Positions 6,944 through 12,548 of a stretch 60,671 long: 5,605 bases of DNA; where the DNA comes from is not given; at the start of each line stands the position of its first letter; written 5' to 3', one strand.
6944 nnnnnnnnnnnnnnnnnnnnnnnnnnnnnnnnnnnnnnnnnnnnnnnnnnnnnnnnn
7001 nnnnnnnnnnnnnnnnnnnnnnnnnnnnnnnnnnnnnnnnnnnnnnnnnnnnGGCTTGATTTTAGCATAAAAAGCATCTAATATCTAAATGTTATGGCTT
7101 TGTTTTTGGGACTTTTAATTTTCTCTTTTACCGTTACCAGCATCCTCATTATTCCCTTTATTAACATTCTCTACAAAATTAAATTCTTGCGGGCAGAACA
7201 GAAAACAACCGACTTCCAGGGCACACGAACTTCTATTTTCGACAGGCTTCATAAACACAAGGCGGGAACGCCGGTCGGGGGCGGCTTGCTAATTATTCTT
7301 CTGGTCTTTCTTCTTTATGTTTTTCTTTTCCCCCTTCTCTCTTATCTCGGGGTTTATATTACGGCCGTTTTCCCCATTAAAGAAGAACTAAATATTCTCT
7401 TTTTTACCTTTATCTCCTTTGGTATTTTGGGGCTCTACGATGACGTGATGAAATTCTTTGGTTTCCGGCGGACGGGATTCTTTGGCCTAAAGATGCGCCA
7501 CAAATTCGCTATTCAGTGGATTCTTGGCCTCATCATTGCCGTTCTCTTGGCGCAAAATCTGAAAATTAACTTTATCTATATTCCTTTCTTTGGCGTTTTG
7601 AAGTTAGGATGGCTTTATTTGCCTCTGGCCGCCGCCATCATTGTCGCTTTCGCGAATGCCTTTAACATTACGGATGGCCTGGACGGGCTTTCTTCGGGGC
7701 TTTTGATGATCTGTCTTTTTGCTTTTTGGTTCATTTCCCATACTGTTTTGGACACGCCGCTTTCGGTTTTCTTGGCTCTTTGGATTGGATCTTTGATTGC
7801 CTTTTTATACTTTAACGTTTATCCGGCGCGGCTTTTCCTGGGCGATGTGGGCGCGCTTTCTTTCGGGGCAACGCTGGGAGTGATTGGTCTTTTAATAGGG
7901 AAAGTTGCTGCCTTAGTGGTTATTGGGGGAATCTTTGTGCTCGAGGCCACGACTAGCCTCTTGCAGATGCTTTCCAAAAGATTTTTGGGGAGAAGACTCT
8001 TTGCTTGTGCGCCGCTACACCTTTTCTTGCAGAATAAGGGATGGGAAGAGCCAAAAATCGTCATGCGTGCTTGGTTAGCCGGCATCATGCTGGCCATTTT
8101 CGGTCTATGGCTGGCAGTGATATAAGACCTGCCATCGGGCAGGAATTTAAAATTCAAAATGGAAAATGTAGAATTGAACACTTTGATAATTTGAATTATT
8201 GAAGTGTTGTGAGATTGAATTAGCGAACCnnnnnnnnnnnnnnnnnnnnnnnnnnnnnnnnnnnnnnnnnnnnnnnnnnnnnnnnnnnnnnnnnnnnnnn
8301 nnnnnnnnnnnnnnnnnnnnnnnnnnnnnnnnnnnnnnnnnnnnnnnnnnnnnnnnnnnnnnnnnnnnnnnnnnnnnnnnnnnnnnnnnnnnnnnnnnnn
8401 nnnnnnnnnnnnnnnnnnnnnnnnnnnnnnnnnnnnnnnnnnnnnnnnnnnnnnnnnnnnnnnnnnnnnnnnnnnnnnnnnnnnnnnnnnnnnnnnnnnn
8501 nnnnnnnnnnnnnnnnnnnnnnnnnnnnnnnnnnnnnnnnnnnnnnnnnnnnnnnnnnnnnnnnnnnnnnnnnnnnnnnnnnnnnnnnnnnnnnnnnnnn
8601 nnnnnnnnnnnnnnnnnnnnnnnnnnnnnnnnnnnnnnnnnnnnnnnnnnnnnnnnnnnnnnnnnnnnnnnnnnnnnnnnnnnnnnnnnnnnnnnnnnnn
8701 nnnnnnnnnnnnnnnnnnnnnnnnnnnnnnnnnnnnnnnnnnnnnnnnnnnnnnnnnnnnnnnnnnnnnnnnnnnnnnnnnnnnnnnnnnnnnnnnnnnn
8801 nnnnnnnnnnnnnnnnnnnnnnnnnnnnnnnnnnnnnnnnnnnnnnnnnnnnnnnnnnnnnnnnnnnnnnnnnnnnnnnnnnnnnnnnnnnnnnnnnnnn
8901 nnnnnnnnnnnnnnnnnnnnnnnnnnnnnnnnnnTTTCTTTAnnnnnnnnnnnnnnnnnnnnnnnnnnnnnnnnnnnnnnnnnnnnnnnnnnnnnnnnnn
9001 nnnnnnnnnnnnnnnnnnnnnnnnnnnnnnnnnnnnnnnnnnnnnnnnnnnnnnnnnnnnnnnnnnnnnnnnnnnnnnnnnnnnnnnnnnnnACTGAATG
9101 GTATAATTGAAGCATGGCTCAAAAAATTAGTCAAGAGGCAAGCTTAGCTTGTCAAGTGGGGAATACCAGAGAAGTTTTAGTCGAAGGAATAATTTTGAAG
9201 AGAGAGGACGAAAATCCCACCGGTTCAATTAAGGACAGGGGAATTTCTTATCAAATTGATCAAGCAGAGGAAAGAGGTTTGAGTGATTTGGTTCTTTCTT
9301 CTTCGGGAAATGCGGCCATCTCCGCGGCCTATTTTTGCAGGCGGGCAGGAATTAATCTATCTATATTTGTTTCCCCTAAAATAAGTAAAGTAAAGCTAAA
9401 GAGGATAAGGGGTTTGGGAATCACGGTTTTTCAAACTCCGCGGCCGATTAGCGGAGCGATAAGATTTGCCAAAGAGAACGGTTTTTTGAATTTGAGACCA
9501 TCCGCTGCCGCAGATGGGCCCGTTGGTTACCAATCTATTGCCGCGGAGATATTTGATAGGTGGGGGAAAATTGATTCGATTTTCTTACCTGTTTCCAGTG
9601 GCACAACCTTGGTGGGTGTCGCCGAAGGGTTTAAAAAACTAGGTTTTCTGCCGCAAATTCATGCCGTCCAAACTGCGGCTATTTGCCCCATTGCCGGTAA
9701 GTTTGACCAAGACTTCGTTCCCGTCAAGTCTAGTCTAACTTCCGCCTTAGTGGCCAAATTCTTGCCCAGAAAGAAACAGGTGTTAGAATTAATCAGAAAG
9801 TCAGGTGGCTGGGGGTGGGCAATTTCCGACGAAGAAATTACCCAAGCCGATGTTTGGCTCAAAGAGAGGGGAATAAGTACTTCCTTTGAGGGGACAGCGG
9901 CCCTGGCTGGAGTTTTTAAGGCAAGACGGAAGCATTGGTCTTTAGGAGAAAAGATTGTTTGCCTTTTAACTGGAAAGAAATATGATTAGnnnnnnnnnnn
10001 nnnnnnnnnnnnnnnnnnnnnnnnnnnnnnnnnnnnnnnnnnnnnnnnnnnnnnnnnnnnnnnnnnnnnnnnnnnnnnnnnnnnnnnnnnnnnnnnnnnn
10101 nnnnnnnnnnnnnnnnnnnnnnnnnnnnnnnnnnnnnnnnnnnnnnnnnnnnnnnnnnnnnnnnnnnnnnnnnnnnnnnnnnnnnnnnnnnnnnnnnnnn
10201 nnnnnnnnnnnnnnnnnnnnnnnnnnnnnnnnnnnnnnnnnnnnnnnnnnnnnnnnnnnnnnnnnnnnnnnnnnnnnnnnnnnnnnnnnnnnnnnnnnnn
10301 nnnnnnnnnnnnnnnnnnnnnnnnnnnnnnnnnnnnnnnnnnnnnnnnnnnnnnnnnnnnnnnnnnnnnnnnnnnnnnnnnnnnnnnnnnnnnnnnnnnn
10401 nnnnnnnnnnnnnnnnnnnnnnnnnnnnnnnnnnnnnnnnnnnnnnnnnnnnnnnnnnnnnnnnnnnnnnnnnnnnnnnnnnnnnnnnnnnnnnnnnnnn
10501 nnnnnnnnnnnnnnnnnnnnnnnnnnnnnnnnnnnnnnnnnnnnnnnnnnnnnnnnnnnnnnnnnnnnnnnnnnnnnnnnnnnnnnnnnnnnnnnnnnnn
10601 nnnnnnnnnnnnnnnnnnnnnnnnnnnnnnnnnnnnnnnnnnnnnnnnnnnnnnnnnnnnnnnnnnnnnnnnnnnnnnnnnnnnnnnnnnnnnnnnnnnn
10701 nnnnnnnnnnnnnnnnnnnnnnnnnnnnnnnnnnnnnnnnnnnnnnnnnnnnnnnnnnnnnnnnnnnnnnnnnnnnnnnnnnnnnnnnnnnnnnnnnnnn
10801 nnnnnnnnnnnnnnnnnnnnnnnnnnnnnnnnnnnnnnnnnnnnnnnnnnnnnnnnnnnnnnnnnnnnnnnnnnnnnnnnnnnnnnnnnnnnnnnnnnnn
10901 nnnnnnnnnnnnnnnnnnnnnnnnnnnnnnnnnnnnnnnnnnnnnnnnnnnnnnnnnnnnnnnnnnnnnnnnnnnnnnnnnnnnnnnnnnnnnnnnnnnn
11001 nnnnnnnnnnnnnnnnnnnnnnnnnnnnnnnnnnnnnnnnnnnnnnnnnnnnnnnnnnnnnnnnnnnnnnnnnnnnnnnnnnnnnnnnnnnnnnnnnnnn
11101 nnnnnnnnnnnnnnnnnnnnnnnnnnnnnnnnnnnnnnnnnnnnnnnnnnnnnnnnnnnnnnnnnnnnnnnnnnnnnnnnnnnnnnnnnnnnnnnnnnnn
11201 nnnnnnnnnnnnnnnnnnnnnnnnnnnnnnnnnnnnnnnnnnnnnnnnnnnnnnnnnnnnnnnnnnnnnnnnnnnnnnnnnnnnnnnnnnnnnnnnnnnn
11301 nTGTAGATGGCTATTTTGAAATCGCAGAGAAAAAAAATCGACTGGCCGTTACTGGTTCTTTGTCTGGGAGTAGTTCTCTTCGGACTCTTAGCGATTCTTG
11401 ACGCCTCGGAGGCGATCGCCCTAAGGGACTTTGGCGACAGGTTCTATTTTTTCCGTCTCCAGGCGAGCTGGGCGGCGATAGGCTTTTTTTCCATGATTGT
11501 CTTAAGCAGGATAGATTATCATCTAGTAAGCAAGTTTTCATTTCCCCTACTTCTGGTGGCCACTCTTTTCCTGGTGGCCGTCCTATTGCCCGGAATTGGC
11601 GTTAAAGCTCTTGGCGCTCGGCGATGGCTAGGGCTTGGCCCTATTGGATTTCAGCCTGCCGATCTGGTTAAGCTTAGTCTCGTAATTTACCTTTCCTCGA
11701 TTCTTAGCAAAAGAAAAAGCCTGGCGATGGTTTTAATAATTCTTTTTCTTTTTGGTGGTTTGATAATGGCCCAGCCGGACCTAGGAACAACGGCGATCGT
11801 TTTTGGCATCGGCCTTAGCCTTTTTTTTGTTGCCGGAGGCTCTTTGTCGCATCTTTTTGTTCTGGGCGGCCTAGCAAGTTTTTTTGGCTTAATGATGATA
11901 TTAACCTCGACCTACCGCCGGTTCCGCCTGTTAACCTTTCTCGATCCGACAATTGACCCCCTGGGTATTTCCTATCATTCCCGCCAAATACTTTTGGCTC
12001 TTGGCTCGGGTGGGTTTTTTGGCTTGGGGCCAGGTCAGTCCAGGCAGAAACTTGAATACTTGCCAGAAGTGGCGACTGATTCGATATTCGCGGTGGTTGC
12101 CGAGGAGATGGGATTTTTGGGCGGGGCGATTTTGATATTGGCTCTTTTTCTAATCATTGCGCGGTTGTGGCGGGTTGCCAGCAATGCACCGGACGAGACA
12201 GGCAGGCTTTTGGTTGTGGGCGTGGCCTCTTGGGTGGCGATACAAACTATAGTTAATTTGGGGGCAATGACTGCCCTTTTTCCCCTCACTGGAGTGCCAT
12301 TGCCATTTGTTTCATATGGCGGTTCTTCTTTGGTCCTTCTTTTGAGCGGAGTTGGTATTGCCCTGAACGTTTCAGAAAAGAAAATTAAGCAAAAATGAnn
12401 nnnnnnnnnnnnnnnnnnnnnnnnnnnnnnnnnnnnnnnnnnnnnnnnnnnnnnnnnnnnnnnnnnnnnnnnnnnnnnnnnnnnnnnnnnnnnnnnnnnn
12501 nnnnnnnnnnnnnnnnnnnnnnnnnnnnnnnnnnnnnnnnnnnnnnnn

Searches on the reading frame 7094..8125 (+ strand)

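Call 60: search_protein_families(library=pfam, proteins=[window:7094-8125:+], max_evalue=0.00001)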
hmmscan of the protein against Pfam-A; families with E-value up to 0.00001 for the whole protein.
window:7094-8125:+ (343 aa): 1 family
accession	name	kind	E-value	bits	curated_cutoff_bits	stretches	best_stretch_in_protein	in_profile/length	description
PF00953.26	Glycos_transf_4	-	9.3e-30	104.2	27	1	101-267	3-158/160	Glycosyl transferase family 4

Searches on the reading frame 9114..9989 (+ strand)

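Call 60: search_protein_families(library=pfam, proteins=[window:9114-9989:+], max_evalue=0.00001)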
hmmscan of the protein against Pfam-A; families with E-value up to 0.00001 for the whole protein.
window:9114-9989:+ (291 aa): 1 family
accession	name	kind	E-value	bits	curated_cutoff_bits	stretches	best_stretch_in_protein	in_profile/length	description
PF00291.31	PALP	-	5.5e-49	167.5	35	1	23-287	22-295/295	Pyridoxal-phosphate dependent enzyme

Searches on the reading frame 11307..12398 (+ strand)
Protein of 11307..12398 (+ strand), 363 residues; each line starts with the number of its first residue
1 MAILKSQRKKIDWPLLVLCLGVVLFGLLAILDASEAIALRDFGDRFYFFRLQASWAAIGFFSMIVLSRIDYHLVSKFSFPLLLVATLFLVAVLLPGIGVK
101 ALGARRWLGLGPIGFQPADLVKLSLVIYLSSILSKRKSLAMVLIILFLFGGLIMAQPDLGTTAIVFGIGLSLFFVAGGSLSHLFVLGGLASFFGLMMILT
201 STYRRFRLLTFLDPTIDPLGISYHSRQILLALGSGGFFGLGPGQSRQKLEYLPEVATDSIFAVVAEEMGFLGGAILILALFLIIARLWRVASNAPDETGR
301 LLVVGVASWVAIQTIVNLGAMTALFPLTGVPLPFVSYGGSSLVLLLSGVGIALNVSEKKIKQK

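Call 61: search_protein_families(library=pfam, proteins=[window:11307-12398:+], max_evalue=0.00001)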
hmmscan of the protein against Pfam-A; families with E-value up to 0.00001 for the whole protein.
window:11307-12398:+ (363 aa): 1 family
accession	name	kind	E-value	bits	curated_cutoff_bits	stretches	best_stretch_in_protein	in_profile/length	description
PF01098.24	FTSW_RODA_SPOVE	-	5.7e-89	299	26.4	1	17-359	5-354/356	Cell cycle protein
